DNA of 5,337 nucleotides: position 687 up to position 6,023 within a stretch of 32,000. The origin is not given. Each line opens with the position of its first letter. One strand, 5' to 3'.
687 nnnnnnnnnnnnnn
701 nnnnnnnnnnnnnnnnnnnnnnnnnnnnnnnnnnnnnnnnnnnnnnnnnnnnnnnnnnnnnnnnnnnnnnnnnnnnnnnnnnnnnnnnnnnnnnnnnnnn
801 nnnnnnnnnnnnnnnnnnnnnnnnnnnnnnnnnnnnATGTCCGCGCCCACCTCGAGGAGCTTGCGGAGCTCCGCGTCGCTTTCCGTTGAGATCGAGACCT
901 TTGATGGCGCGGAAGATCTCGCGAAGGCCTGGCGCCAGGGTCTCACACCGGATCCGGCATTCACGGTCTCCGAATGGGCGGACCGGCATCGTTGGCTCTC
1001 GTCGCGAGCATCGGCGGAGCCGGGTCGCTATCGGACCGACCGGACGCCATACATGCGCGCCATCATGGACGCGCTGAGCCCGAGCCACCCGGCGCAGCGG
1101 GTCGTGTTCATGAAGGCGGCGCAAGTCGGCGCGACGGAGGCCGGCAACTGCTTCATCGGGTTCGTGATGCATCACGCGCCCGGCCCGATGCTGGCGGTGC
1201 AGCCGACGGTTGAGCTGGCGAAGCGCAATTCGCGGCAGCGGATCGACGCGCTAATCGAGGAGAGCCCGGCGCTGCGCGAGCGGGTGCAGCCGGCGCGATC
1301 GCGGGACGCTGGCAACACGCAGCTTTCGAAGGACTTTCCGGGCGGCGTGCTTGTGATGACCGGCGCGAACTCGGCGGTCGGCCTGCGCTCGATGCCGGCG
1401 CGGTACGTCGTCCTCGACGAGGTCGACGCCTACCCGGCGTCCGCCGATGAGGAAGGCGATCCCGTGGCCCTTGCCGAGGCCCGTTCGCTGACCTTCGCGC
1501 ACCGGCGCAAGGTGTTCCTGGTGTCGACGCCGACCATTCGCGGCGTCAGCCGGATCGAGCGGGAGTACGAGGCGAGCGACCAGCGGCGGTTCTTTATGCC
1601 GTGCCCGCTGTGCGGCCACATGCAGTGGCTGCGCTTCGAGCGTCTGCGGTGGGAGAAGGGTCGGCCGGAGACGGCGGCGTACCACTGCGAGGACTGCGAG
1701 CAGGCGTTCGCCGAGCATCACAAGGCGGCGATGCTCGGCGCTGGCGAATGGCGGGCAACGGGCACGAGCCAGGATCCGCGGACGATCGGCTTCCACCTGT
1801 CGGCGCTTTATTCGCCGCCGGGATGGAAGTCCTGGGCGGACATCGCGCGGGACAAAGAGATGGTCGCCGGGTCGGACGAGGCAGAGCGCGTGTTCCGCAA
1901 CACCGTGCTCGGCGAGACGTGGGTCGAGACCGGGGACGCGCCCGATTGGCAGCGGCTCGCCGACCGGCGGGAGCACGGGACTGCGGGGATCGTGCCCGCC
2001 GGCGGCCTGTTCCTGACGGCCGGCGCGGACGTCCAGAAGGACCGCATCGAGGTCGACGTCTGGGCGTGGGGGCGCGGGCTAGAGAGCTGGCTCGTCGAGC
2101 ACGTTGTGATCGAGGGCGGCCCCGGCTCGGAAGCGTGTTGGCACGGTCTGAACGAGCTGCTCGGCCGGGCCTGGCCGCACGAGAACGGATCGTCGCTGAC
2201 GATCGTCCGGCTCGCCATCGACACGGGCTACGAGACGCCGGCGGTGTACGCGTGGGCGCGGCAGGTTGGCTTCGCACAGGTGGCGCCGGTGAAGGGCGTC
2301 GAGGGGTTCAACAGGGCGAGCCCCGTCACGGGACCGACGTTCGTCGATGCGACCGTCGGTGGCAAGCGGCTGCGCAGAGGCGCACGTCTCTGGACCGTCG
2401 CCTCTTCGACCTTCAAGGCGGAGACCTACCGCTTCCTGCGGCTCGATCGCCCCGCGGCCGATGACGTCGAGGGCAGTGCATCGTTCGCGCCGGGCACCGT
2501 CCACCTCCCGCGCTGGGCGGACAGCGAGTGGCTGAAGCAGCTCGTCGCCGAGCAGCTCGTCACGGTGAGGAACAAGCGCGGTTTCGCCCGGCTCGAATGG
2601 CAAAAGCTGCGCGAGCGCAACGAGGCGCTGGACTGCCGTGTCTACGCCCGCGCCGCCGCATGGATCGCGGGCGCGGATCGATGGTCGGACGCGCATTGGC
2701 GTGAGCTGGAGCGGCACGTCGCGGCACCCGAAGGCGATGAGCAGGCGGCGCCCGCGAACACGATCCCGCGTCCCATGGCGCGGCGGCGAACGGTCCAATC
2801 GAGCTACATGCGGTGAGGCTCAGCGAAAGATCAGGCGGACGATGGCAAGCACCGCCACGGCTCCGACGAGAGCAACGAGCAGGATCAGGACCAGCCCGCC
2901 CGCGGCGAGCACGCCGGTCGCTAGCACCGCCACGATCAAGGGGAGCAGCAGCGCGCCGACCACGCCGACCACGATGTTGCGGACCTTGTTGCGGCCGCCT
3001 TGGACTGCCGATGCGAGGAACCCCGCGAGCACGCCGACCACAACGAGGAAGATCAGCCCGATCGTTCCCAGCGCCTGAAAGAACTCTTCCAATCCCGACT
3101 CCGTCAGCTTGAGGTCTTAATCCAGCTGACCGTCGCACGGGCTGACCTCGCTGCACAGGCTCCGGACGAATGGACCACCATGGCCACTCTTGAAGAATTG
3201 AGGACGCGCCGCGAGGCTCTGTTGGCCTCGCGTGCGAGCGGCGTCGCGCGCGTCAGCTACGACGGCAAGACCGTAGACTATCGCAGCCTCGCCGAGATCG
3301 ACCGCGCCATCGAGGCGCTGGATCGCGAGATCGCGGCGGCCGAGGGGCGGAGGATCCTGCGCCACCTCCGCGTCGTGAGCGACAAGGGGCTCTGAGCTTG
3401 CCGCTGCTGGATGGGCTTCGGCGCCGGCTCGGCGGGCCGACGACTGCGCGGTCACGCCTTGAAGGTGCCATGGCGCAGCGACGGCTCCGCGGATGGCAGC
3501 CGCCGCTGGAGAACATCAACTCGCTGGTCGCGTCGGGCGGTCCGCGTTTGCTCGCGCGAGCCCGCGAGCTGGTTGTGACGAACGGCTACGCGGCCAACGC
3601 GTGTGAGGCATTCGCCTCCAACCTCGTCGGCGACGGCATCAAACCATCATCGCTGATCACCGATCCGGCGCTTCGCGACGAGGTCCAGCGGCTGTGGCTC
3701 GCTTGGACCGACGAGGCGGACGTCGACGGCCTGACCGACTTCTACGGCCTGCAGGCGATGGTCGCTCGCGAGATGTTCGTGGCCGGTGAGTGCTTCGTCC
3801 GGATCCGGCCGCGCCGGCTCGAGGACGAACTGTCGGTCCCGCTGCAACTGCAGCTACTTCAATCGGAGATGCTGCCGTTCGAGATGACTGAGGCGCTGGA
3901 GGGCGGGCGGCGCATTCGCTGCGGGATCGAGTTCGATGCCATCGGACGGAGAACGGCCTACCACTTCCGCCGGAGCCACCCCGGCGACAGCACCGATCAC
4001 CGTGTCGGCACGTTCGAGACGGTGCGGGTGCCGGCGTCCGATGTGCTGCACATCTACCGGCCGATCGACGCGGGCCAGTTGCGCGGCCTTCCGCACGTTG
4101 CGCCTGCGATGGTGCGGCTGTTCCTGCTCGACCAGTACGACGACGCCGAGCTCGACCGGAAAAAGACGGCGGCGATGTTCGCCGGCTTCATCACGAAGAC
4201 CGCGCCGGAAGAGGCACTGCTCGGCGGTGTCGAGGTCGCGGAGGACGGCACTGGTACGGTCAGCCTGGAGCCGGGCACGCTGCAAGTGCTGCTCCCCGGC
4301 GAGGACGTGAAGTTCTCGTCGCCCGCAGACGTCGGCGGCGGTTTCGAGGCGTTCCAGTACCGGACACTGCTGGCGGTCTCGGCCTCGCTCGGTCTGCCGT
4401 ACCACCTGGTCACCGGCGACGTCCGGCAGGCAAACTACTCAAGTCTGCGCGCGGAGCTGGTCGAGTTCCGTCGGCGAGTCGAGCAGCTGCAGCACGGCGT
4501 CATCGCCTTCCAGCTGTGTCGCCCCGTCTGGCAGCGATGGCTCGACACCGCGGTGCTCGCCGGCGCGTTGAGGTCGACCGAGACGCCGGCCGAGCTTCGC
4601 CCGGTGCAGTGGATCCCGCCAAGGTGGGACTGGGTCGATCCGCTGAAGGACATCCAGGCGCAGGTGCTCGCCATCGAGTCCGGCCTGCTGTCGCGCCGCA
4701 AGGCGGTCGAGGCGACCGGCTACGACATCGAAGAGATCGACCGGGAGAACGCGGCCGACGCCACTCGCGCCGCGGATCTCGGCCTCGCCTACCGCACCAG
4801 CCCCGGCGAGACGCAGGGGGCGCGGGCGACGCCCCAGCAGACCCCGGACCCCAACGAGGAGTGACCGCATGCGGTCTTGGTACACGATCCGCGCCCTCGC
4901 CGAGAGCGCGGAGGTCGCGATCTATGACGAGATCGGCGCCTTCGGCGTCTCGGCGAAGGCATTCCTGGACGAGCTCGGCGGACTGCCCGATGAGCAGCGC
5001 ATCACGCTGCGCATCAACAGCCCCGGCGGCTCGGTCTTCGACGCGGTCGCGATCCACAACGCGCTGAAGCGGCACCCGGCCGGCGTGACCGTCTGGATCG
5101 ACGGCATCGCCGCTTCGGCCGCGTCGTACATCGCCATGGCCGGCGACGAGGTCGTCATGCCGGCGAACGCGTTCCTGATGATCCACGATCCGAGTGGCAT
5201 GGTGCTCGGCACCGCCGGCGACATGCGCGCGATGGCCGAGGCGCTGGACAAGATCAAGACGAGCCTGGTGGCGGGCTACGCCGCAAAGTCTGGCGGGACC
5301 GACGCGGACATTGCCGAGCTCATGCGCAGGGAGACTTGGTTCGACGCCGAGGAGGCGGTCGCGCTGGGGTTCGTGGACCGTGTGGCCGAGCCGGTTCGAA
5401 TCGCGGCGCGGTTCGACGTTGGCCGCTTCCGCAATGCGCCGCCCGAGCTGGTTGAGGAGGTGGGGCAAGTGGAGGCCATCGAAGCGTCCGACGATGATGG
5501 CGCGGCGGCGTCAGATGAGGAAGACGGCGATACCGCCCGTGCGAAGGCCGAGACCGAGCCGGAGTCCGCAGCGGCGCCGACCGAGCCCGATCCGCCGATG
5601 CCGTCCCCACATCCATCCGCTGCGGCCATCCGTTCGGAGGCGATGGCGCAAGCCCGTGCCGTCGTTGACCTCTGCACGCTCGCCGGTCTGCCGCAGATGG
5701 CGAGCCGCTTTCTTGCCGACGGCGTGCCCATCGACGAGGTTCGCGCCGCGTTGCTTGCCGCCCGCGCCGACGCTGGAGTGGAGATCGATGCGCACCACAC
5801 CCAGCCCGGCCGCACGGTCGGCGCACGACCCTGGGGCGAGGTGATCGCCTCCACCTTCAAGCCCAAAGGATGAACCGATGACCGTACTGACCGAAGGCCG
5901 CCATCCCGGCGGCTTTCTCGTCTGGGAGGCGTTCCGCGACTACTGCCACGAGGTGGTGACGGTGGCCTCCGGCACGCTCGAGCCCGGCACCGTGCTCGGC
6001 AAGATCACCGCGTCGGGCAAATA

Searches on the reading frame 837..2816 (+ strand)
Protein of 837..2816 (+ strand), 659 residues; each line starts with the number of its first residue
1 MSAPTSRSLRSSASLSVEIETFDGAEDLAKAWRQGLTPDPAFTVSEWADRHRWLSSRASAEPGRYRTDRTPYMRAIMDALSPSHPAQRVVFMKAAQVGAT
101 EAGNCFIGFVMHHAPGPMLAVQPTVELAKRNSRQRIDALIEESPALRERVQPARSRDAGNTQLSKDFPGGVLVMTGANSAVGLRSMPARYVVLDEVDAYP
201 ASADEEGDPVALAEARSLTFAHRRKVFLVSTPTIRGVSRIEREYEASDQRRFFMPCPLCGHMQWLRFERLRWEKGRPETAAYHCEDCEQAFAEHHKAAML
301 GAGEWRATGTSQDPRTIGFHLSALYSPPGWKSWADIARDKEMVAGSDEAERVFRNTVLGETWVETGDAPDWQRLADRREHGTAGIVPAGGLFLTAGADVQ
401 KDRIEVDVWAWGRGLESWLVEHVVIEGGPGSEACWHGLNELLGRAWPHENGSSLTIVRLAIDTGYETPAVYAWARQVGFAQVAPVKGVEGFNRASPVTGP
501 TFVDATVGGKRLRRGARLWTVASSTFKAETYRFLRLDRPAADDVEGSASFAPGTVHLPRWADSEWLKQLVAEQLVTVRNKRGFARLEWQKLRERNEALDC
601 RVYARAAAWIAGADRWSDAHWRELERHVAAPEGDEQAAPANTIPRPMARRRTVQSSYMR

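Call 9: search_protein_families(library=pfam, proteins=[window:837-2816:+], max_evalue=0.001)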
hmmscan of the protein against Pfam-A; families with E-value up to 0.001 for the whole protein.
window:837-2816:+ (659 aa): 2 families
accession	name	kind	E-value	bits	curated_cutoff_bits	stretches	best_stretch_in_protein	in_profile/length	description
PF05876.18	GpA_ATPase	-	9.9e-99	330.4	25.6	1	59-305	1-247/247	Phage terminase large subunit gpA, ATPase domain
PF20454.4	GpA_nuclease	-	2.4e-90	303.1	22.5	1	316-618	1-291/294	Terminase large subunit gpA, endonuclease domain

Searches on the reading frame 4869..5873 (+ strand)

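Call 9: search_protein_families(library=pfam, proteins=[window:4869-5873:+], max_evalue=0.001)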
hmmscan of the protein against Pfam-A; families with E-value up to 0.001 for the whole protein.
window:4869-5873:+ (334 aa): 3 families
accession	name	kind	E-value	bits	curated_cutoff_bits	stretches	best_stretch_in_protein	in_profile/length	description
PF00574.28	CLP_protease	-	2.2e-34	119.4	20.2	1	10-174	13-180/182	Clp protease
PF01972.22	SDH_protease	-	6.4e-12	45.5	31.3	1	39-108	88-157/286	ClpP-like SDH-type serine proteinase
PF25145.1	NfeD1b_N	-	4e-07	30.2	40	1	43-103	32-92/189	NfeD1b, N-terminal domain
